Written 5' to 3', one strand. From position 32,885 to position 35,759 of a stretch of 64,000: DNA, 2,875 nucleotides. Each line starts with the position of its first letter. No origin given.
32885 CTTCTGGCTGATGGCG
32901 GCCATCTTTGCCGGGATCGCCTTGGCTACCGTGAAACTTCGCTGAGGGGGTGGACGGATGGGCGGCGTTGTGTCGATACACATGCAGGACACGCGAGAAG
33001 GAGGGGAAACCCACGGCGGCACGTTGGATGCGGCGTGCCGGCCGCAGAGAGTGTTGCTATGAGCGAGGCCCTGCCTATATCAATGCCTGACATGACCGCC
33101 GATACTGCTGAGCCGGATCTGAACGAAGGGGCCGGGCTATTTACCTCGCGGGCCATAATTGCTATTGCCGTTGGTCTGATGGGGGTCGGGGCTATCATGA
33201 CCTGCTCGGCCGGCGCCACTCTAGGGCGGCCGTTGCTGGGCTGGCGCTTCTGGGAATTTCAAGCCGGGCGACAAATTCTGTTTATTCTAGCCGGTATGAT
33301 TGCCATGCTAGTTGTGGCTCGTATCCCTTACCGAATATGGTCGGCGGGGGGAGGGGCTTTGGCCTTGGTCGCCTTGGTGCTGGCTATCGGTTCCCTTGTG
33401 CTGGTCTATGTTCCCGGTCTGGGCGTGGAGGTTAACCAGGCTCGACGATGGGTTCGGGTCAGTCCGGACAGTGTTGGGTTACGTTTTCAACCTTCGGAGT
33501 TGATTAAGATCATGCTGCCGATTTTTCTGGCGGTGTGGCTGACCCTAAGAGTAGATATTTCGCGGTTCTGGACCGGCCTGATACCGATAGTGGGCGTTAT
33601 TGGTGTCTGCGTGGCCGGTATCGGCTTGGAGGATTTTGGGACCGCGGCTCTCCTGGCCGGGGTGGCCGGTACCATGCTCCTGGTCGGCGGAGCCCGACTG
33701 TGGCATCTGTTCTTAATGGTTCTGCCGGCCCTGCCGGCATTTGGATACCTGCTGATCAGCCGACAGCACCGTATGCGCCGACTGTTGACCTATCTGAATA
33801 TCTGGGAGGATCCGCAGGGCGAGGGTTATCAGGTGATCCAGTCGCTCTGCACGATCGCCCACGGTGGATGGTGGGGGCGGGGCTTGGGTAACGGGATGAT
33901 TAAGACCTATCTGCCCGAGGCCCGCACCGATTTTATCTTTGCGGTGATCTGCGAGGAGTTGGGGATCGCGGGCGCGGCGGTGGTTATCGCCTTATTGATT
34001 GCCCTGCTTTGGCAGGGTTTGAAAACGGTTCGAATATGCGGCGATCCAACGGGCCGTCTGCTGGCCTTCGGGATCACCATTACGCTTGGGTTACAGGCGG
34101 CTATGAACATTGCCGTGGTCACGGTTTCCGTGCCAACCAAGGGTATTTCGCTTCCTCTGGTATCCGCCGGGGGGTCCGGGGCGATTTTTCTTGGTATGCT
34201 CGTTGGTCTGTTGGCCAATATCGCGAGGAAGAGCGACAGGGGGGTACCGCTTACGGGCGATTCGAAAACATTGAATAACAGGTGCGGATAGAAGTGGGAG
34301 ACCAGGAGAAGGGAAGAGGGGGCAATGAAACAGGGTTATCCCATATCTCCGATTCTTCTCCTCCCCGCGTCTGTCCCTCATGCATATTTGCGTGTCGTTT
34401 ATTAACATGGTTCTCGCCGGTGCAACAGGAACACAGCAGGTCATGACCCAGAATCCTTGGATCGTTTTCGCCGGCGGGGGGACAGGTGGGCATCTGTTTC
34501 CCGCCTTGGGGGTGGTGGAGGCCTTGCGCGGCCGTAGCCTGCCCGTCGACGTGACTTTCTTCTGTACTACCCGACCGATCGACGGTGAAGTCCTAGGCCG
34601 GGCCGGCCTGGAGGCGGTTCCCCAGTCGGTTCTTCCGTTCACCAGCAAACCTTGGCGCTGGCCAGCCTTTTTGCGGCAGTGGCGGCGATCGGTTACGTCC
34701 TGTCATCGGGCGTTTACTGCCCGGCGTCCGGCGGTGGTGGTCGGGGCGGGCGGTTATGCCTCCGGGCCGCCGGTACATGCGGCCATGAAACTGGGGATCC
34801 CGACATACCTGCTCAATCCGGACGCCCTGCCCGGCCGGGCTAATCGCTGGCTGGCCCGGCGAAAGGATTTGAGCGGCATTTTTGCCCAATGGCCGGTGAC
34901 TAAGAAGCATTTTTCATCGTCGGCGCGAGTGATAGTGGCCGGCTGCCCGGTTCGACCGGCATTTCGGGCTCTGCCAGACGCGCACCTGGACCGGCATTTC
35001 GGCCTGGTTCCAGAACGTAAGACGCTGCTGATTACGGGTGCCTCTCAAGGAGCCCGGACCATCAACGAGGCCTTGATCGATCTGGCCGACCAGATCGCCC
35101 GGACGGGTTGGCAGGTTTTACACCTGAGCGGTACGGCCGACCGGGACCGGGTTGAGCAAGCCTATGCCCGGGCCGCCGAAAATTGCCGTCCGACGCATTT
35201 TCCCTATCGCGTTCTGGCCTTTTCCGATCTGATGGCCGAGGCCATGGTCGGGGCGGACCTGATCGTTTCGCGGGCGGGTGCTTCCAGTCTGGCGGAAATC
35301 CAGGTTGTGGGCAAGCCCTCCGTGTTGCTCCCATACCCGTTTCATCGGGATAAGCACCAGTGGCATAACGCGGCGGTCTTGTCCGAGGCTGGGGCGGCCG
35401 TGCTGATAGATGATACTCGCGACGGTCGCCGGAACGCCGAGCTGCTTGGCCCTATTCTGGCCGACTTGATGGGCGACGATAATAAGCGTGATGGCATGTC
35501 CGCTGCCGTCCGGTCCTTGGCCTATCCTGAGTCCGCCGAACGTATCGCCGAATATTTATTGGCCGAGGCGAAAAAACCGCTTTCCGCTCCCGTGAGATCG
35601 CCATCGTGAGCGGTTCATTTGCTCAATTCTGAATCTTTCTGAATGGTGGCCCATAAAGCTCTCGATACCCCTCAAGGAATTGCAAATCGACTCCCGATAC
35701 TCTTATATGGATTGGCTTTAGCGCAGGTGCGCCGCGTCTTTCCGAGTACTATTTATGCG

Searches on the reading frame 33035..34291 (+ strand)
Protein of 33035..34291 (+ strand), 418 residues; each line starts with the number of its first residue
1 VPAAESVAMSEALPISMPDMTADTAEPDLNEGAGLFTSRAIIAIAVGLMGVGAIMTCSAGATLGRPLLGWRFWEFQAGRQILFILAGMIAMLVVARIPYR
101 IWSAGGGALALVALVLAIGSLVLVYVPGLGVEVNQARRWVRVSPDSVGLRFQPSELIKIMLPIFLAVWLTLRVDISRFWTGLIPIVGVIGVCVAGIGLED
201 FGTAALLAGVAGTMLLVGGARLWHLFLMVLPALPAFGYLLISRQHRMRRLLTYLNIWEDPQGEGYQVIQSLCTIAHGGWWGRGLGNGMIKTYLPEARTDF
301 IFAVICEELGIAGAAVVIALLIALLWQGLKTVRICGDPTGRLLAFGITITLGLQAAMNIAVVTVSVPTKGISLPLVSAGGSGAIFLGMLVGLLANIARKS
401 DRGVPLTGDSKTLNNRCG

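Call 96: search_protein_families(library=pfam, proteins=[window:33035-34291:+], max_evalue=0.00001)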
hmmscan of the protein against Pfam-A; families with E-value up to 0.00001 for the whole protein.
window:33035-34291:+ (418 aa): 1 family
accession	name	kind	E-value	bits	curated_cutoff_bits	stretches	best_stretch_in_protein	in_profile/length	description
PF01098.24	FTSW_RODA_SPOVE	-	1.9e-78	264.4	26.4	1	42-400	5-354/356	Cell cycle protein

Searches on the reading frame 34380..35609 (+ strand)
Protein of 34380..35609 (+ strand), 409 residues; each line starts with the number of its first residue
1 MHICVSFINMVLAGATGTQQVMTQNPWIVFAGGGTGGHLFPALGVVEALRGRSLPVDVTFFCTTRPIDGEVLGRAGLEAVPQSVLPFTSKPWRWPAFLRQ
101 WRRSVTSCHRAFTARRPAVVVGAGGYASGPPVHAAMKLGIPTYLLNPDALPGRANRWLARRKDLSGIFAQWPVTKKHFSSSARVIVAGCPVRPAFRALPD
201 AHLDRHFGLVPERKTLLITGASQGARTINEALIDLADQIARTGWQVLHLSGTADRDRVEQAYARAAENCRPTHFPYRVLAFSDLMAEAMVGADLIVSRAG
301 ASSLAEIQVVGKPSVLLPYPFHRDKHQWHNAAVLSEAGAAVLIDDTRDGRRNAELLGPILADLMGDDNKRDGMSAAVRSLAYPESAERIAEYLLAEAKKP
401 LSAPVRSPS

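Call 96: search_protein_families(library=pfam, proteins=[window:34380-35609:+], max_evalue=0.00001)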
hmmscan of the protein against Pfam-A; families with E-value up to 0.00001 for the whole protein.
window:34380-35609:+ (409 aa): 2 families
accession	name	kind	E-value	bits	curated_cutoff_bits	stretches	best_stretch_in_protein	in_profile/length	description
PF04101.22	Glyco_tran_28_C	-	6.7e-28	98.2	22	1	215-347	1-127/166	Glycosyltransferase family 28 C-terminal domain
PF03033.26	Glyco_transf_28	-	3.5e-20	73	26.2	1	28-161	1-133/139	Glycosyltransferase family 28 N-terminal domain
